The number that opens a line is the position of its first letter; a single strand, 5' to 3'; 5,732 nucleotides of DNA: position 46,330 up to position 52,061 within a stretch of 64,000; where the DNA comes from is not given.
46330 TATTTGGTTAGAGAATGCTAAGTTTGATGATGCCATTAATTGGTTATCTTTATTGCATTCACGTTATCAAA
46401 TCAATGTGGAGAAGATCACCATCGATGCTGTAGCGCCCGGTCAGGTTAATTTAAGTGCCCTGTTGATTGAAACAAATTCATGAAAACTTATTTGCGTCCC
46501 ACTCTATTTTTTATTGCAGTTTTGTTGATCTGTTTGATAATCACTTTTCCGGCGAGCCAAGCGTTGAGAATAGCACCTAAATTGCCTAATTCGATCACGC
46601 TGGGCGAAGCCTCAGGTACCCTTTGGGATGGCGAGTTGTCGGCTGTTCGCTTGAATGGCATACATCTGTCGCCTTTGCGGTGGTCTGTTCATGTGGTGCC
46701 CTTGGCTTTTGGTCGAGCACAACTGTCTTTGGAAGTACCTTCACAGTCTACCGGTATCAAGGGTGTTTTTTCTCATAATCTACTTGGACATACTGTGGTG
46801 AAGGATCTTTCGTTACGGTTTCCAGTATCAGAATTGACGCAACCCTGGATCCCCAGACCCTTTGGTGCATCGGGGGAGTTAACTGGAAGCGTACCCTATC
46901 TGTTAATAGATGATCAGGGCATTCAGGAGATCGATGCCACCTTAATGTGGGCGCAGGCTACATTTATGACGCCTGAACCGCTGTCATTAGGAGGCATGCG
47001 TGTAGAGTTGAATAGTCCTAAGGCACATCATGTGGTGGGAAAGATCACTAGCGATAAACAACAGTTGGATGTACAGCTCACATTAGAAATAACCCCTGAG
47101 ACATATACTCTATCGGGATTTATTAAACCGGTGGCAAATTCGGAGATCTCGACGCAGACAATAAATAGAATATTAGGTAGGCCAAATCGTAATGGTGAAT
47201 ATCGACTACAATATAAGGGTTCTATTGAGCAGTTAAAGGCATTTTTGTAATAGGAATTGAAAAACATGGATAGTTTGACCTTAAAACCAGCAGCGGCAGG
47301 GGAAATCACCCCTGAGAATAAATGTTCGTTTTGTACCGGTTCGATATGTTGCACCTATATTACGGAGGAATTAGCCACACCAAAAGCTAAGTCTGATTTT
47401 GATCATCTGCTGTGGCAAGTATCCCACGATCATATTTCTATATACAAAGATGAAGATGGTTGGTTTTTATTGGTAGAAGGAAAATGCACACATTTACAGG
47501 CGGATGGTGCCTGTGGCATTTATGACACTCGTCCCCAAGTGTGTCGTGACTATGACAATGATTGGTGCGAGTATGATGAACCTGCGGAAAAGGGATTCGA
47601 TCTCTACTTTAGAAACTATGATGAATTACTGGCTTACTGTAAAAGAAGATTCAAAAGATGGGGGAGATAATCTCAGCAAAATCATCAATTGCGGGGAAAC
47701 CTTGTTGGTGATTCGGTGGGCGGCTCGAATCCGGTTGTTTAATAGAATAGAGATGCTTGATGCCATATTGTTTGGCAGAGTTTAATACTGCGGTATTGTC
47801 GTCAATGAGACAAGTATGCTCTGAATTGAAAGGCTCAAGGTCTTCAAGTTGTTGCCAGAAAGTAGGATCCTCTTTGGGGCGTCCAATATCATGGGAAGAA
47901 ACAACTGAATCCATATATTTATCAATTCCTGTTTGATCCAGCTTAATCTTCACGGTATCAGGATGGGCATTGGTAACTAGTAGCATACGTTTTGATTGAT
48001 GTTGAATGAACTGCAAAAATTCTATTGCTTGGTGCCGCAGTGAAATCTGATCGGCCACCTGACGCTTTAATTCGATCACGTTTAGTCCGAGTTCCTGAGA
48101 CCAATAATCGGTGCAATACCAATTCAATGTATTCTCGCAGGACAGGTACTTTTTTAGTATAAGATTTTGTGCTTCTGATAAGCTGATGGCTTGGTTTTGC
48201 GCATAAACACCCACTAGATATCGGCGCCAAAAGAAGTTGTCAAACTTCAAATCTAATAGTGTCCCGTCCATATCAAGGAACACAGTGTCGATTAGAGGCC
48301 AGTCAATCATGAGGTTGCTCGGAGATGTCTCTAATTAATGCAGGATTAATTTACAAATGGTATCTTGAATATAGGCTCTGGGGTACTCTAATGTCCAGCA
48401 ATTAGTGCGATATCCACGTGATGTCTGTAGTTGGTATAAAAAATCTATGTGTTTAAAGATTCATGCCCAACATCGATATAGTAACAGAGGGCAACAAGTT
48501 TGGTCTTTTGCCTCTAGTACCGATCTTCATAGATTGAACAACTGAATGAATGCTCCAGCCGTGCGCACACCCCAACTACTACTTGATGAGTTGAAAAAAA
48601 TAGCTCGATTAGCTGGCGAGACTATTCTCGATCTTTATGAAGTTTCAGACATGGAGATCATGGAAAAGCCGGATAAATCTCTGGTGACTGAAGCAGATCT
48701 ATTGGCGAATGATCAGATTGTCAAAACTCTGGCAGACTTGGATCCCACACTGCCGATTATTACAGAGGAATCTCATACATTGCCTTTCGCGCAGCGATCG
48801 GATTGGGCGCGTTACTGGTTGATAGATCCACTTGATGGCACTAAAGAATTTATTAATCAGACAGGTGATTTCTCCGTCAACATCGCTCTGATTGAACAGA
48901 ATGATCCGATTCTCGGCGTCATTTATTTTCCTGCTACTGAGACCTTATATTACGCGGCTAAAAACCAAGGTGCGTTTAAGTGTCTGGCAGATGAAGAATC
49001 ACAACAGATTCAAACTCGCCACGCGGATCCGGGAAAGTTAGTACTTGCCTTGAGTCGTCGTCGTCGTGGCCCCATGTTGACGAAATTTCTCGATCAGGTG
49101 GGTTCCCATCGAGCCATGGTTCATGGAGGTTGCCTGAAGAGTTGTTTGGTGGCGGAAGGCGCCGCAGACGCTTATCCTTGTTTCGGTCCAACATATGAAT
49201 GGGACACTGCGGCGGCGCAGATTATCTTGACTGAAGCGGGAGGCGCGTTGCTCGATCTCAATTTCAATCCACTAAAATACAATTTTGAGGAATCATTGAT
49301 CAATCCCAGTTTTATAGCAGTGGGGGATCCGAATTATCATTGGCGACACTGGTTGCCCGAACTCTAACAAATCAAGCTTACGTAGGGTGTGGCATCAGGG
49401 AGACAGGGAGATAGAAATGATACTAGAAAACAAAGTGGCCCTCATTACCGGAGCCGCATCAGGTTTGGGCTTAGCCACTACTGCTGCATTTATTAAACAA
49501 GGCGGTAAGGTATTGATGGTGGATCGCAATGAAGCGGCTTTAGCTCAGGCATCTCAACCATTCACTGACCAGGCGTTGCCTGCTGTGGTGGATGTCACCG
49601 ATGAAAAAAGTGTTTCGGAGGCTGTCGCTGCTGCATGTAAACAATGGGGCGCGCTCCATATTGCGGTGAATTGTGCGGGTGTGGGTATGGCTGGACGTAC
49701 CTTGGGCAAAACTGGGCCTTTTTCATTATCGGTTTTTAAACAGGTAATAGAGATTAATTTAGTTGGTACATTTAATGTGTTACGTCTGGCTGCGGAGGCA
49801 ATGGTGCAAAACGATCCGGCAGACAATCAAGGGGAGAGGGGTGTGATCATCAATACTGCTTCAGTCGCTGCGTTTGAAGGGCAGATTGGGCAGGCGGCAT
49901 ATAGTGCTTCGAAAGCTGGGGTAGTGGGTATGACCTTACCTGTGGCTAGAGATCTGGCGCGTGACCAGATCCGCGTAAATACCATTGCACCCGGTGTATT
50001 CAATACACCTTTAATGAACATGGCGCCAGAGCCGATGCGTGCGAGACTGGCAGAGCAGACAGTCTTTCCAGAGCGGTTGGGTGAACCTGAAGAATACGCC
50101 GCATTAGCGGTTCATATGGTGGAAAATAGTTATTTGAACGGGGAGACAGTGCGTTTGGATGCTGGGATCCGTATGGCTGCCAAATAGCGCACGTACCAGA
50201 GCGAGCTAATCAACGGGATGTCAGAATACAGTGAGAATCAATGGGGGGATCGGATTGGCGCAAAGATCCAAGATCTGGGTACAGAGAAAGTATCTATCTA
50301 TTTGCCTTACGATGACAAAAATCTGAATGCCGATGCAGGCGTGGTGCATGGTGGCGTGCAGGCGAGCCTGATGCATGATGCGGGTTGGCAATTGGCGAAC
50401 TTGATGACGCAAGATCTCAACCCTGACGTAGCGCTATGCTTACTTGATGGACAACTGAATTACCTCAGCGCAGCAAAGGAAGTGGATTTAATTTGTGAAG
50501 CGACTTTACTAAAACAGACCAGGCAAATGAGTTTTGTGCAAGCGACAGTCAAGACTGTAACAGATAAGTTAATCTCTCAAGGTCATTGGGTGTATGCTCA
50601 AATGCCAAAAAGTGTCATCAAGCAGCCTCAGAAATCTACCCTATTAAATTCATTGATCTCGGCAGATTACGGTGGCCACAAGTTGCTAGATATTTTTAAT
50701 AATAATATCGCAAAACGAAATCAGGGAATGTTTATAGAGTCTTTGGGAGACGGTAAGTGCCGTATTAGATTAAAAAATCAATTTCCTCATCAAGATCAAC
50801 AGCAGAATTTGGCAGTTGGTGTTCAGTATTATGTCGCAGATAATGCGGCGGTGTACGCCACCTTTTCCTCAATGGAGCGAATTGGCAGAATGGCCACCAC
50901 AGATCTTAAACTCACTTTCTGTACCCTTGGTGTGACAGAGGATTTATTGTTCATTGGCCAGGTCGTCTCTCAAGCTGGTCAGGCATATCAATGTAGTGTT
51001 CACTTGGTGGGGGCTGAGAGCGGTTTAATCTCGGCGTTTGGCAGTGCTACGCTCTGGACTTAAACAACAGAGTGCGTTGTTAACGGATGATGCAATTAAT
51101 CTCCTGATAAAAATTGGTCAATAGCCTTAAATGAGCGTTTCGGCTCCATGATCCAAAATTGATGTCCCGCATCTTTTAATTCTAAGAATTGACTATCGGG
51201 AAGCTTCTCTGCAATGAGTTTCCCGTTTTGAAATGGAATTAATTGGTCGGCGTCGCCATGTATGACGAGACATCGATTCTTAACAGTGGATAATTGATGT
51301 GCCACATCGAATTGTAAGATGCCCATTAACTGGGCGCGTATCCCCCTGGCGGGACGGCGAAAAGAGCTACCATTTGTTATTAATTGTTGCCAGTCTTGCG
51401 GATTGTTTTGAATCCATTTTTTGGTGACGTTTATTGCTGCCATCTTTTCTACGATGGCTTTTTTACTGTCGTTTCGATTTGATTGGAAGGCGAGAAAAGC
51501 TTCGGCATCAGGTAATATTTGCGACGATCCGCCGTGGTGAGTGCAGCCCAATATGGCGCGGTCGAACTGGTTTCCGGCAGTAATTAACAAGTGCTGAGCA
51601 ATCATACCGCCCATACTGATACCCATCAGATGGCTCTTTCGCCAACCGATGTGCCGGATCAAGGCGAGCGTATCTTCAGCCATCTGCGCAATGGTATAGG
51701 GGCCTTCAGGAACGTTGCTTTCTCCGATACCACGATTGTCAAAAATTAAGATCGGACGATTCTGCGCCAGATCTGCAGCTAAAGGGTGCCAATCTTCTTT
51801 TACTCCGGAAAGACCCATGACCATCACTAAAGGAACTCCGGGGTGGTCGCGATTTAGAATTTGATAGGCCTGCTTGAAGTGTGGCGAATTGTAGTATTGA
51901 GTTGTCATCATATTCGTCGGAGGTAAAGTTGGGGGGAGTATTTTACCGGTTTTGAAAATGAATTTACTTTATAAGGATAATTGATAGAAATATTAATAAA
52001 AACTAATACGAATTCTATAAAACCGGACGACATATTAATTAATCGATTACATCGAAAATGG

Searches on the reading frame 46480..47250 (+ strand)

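Call 57: search_protein_families(library=pfam, proteins=[window:46480-47250:+], max_evalue=0.0001)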
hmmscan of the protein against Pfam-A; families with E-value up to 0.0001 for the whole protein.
window:46480-47250:+ (256 aa): 1 family
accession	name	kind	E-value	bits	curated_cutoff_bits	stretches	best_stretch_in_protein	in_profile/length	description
PF01203.25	T2SSN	-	2.7e-28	100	29.6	1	39-243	3-210/211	Type II secretion system (T2SS), protein N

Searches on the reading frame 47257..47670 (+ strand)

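Call 57: search_protein_families(library=pfam, proteins=[window:47257-47670:+], max_evalue=0.0001)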
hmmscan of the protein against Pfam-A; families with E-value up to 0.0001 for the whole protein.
window:47257-47670:+ (137 aa): 1 family
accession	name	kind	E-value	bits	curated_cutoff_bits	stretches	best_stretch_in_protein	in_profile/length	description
PF03692.20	CxxCxxCC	-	1.4e-06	29.4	23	1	22-101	1-71/85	Putative zinc- or iron-chelating domain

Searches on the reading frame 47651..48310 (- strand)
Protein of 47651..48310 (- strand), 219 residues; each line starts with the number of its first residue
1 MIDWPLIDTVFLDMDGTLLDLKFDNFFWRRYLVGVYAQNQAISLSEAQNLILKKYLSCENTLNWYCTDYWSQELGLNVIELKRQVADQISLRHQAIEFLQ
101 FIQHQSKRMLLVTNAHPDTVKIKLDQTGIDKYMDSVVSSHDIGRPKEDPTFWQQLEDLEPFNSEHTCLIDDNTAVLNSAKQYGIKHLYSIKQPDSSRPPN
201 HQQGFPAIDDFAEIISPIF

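Call 57: search_protein_families(library=pfam, proteins=[window:47651-48310:-], max_evalue=0.0001)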
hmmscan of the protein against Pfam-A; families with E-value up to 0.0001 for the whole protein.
window:47651-48310:- (219 aa): 3 families
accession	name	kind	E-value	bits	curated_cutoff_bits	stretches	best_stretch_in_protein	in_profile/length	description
PF00702.32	Hydrolase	-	7.1e-14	53.1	26.4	1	7-181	1-189/191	haloacid dehalogenase-like hydrolase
PF13419.12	HAD_2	-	1.6e-13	51.6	23.8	1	12-186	3-175/178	Haloacid dehalogenase-like hydrolase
PF13344.12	Hydrolase_6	-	5e-05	23.7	27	0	93-142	17-69/101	Haloacid dehalogenase-like hydrolase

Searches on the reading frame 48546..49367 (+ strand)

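Call 57: search_protein_families(library=pfam, proteins=[window:48546-49367:+], max_evalue=0.0001)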
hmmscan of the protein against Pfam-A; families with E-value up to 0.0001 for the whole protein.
window:48546-49367:+ (273 aa): 1 family
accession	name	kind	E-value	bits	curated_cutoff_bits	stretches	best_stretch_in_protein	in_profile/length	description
PF00459.30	Inositol_P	-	2.1e-48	165.6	27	1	16-246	9-246/271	Inositol monophosphatase family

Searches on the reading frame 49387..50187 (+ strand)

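Call 77: search_protein_families(library=pfam, proteins=[window:49387-50187:+], max_evalue=0.00001)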
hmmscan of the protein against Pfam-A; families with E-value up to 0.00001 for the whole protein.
window:49387-50187:+ (266 aa): 2 families
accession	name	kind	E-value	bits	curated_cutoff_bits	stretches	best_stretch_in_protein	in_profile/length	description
PF00106.31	adh_short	-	4.1e-50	170.4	26.6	1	16-212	1-189/195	short chain dehydrogenase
PF13561.12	adh_short_C2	-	2e-44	152.4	27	1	22-261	1-235/236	Enoyl-(Acyl carrier protein) reductase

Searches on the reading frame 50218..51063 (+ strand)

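Call 77: search_protein_families(library=pfam, proteins=[window:50218-51063:+], max_evalue=0.00001)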
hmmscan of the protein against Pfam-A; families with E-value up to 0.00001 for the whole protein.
window:50218-51063:+ (281 aa): 1 family
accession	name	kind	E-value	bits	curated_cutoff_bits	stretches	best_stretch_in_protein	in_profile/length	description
PF03061.28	4HBT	-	1.7e-10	41.5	20.6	1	41-118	2-77/79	Thioesterase superfamily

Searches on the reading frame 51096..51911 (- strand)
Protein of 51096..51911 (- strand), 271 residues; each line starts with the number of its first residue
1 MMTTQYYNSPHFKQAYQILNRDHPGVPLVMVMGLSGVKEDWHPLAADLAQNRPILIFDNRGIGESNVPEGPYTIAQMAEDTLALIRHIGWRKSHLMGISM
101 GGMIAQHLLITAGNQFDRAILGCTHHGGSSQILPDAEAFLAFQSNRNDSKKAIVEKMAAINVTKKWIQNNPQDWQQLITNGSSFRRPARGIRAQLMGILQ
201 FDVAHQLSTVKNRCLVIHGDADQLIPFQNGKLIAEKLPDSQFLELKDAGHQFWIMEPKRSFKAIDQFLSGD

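Call 77: search_protein_families(library=pfam, proteins=[window:51096-51911:-], max_evalue=0.00001)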
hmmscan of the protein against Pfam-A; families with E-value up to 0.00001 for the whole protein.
window:51096-51911:- (271 aa): 3 families
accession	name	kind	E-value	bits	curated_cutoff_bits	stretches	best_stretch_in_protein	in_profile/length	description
PF00561.26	Abhydrolase_1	-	6.2e-22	78.9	25.8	1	27-250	2-238/245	alpha/beta hydrolase fold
PF12697.13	Abhydrolase_6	-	2.3e-14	55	26.3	1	33-258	6-212/217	Alpha/beta hydrolase family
PF12146.15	Hydrolase_4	-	5.8e-14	52.4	27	1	40-253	19-235/239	Serine aminopeptidase, S33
